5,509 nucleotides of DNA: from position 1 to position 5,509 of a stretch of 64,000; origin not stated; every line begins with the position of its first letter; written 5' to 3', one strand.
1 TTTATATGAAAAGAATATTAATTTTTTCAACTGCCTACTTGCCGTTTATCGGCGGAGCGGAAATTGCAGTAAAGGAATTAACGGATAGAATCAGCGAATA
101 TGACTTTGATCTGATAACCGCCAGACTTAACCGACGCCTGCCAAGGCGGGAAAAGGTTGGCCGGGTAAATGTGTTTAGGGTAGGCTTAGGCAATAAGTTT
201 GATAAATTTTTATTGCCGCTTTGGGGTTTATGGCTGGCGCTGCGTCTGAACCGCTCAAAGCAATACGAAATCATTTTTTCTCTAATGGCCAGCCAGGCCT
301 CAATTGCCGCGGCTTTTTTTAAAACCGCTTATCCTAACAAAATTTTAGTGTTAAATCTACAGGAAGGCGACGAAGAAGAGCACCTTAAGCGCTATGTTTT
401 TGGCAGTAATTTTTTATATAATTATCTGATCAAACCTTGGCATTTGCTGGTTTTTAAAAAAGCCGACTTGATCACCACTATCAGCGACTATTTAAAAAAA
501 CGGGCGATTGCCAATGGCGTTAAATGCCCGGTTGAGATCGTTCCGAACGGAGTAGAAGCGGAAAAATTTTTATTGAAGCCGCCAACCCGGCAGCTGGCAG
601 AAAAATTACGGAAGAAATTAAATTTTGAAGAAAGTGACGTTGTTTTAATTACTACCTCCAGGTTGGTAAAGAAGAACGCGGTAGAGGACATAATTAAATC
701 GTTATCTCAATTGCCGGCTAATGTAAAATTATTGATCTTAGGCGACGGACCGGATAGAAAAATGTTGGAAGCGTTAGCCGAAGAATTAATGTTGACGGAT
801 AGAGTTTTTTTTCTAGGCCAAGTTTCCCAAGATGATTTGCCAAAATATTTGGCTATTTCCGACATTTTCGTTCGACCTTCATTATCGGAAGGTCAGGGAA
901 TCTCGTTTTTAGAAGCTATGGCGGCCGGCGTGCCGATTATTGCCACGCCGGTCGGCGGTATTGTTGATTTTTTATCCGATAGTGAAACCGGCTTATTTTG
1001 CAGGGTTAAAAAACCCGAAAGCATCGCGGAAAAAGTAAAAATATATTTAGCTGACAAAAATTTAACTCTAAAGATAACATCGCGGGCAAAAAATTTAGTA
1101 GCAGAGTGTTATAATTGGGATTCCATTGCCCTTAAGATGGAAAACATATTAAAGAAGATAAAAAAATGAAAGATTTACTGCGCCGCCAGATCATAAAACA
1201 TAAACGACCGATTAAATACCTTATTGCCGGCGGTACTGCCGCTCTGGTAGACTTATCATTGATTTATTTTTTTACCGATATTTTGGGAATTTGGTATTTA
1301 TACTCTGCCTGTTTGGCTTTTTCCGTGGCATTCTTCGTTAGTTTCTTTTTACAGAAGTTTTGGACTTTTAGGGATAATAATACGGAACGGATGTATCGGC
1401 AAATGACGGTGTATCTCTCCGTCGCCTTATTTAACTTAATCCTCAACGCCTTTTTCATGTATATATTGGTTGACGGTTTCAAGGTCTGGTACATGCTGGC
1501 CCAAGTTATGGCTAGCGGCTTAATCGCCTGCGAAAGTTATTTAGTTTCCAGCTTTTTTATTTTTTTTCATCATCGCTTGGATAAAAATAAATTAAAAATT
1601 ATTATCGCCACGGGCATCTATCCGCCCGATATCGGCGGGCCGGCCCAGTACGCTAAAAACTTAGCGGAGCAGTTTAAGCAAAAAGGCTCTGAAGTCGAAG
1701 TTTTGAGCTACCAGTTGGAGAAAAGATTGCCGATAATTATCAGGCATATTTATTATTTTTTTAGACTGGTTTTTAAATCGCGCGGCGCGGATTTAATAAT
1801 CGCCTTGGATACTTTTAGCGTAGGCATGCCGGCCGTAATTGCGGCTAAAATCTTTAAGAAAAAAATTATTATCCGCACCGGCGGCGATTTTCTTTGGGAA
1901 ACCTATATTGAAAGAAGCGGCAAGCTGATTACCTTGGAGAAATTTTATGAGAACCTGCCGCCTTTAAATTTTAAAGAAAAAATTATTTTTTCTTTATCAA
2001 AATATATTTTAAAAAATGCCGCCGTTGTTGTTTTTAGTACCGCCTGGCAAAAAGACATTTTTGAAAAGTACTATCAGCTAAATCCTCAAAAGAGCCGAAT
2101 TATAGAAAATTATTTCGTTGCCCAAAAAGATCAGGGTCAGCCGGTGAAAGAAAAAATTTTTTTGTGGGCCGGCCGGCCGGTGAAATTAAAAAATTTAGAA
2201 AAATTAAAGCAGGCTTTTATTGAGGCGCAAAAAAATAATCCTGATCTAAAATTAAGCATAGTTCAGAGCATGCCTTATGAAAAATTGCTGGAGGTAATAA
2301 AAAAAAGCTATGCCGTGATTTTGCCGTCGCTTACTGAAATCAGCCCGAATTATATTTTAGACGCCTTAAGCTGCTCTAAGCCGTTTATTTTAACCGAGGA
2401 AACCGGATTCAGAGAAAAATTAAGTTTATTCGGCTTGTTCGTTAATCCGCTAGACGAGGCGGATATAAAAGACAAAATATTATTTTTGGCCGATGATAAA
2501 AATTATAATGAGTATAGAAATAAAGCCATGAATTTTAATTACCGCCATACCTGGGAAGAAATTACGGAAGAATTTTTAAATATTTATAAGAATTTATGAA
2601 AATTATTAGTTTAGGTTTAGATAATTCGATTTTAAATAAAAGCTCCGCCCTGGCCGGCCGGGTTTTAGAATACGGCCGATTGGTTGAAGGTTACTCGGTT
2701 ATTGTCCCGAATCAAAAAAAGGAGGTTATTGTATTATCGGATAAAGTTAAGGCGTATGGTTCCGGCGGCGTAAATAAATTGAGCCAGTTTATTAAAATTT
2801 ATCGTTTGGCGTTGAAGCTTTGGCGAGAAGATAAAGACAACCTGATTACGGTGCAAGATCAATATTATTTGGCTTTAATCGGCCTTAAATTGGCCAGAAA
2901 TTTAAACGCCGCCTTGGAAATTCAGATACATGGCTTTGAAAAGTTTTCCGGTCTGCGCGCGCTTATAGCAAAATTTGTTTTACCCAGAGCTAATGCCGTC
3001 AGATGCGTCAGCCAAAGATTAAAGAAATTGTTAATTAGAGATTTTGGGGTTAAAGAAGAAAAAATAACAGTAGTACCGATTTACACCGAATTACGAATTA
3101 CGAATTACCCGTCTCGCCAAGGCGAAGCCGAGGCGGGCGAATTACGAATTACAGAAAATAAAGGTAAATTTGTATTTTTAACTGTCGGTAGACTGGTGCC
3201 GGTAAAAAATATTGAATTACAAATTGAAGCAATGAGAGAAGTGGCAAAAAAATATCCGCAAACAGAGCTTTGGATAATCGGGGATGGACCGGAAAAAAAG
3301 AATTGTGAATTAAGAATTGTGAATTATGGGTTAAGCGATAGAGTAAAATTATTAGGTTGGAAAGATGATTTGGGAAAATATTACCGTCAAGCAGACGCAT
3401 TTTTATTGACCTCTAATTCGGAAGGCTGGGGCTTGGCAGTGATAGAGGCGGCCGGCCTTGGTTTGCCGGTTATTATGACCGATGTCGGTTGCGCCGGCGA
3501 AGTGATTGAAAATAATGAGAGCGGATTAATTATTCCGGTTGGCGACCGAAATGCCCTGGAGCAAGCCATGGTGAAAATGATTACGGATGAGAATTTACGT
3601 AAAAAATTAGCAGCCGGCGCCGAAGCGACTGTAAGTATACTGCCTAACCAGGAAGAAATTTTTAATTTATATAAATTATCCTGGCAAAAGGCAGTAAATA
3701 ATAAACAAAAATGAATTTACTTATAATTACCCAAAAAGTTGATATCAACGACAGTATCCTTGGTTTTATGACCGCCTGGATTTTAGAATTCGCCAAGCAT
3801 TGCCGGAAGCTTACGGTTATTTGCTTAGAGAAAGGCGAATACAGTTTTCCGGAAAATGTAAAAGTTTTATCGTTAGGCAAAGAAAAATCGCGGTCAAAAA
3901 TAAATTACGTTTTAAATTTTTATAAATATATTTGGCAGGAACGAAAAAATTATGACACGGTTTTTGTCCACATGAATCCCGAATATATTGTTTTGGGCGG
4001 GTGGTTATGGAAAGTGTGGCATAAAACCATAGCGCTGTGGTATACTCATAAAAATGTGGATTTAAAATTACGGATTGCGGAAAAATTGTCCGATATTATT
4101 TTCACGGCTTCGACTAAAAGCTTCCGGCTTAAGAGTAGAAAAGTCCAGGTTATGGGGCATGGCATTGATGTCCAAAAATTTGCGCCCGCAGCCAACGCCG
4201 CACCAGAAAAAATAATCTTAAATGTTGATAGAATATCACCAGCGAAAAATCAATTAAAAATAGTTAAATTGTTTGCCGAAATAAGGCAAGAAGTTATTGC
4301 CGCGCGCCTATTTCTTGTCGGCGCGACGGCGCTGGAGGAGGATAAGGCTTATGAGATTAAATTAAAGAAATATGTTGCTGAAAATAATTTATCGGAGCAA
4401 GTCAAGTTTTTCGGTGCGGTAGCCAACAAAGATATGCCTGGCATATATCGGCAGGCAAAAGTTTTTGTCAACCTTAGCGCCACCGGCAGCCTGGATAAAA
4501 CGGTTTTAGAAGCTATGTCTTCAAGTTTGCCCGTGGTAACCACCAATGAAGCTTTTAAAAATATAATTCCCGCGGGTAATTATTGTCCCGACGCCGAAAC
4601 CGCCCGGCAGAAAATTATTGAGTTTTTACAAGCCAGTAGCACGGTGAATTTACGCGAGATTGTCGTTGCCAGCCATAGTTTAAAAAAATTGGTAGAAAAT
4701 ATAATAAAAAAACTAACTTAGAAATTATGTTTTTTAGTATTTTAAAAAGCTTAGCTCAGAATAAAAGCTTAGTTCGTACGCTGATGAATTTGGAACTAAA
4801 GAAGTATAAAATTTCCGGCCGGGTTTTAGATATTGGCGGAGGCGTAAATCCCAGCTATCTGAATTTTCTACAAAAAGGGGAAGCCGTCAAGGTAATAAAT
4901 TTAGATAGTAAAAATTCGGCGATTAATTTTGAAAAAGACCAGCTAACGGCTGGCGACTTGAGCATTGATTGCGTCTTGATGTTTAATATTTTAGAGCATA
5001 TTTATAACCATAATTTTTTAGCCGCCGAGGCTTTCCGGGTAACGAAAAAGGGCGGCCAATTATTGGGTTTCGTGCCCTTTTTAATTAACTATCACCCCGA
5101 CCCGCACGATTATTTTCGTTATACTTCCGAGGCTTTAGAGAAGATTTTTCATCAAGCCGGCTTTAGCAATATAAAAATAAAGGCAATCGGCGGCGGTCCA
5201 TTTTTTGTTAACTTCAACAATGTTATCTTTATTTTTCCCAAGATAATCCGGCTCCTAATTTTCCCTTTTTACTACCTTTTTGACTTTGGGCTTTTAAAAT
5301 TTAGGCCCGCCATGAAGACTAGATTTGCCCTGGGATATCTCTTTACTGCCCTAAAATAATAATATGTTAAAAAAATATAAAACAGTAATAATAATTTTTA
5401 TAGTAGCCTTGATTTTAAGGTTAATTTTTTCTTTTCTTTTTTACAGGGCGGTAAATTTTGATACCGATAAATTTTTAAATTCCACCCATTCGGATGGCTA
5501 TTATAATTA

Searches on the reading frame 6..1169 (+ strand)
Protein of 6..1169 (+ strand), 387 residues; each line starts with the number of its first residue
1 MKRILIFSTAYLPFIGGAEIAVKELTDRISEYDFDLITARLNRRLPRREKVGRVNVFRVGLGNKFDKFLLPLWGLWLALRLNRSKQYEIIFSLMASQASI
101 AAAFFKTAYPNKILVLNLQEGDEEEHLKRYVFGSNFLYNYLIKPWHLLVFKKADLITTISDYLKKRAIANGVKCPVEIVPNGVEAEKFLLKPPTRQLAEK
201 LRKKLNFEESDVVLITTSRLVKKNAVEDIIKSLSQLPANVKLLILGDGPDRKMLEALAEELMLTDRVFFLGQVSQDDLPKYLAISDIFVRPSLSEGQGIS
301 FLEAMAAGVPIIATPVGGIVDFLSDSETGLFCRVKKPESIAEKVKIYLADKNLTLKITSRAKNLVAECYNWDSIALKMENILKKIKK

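Call 11: search_protein_families(library=pfam, proteins=[window:6-1169:+], max_evalue=0.00001)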
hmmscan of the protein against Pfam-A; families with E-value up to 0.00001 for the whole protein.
window:6-1169:+ (387 aa): 5 families
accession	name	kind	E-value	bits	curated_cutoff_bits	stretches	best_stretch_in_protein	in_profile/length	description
PF00534.26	Glycos_transf_1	-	1.5e-42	145.5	26.4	1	199-363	3-171/172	Glycosyl transferases group 1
PF13692.12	Glyco_trans_1_4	-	7.2e-32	111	27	1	213-350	3-142/142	Glycosyl transferases group 1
PF13439.12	Glyco_transf_4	-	4.6e-12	46.7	28.5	1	15-186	1-169/170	Glycosyltransferase Family 4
PF13524.12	Glyco_trans_1_2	-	1.8e-09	38.1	25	1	229-378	5-142/144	Glycosyl transferase-like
PF20706.3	GT4-conflict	-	1.1e-06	28.3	26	1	274-371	271-378/385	Family 4 Glycosyltransferase in conflict systems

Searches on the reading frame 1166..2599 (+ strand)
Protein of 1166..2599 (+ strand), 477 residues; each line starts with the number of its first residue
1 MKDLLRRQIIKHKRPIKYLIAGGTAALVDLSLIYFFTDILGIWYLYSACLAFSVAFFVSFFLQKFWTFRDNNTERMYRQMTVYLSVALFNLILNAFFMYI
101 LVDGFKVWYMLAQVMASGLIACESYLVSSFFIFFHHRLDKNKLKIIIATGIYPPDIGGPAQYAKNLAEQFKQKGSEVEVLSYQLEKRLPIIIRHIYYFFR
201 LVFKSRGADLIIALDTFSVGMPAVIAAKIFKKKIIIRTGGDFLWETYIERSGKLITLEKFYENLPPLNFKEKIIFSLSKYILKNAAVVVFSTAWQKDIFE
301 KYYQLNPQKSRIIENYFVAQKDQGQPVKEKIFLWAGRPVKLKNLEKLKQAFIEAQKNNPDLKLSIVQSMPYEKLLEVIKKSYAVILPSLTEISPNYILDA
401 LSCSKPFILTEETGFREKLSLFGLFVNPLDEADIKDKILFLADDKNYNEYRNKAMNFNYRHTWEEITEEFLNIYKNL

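Call 11: search_protein_families(library=pfam, proteins=[window:1166-2599:+], max_evalue=0.00001)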
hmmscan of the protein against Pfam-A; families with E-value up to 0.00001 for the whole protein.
window:1166-2599:+ (477 aa): 4 families
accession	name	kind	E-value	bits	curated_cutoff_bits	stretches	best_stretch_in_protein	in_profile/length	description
PF04138.20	GtrA_DPMS_TM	-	6.2e-22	78.4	26.1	1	17-133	1-117/117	GtrA/DPMS, transmembrane domain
PF00534.26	Glycos_transf_1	-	4.3e-11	43.1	26.4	1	366-451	78-165/172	Glycosyl transferases group 1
PF13692.12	Glyco_trans_1_4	-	3.7e-08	34.2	27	1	373-444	69-142/142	Glycosyl transferases group 1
PF13439.12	Glyco_transf_4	-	5.2e-07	30.3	28.5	0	156-315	1-164/170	Glycosyltransferase Family 4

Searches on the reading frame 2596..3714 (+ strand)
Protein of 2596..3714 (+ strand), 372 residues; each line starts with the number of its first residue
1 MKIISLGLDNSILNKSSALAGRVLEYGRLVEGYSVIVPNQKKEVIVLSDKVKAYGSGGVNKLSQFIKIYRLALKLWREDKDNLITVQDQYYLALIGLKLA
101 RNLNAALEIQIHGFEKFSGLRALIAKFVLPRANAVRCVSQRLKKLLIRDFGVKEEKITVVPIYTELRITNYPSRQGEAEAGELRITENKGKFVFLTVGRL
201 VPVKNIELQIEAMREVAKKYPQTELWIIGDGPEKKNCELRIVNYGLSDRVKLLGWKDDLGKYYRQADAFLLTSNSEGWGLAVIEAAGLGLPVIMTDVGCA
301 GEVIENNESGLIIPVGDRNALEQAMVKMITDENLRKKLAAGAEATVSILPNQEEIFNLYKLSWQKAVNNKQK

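Call 11: search_protein_families(library=pfam, proteins=[window:2596-3714:+], max_evalue=0.00001)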
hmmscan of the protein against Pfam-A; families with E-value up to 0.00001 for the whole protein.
window:2596-3714:+ (372 aa): 4 families
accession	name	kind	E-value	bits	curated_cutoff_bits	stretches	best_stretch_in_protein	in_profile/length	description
PF00534.26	Glycos_transf_1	-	1.7e-42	145.4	26.4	1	186-342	10-169/172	Glycosyl transferases group 1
PF13692.12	Glyco_trans_1_4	-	1.9e-34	119.4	27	1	192-331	2-142/142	Glycosyl transferases group 1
PF20706.3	GT4-conflict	-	7.6e-13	48.6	26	1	130-319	145-340/385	Family 4 Glycosyltransferase in conflict systems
PF13439.12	Glyco_transf_4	-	4.1e-09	37.1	28.5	1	61-161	53-163/170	Glycosyltransferase Family 4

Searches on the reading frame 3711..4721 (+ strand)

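Call 11: search_protein_families(library=pfam, proteins=[window:3711-4721:+], max_evalue=0.00001)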
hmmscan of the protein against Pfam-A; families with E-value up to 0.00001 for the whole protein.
window:3711-4721:+ (336 aa): 2 families
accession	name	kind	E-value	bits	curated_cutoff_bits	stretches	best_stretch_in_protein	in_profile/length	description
PF00534.26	Glycos_transf_1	-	8e-20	71.5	26.4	1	163-280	12-124/172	Glycosyl transferases group 1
PF13692.12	Glyco_trans_1_4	-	2.2e-17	64.1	27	1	167-306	2-140/142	Glycosyl transferases group 1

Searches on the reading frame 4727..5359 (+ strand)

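Call 11: search_protein_families(library=pfam, proteins=[window:4727-5359:+], max_evalue=0.00001)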
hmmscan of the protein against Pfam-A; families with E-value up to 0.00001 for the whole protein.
window:4727-5359:+ (210 aa): 2 families
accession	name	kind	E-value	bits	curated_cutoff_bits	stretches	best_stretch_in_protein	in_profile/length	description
PF13489.12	Methyltransf_23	-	3.8e-10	40.2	27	1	23-150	16-163/164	Methyltransferase domain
PF08241.18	Methyltransf_11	-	9.8e-06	26.6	21.2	0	71-113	52-94/95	Methyltransferase domain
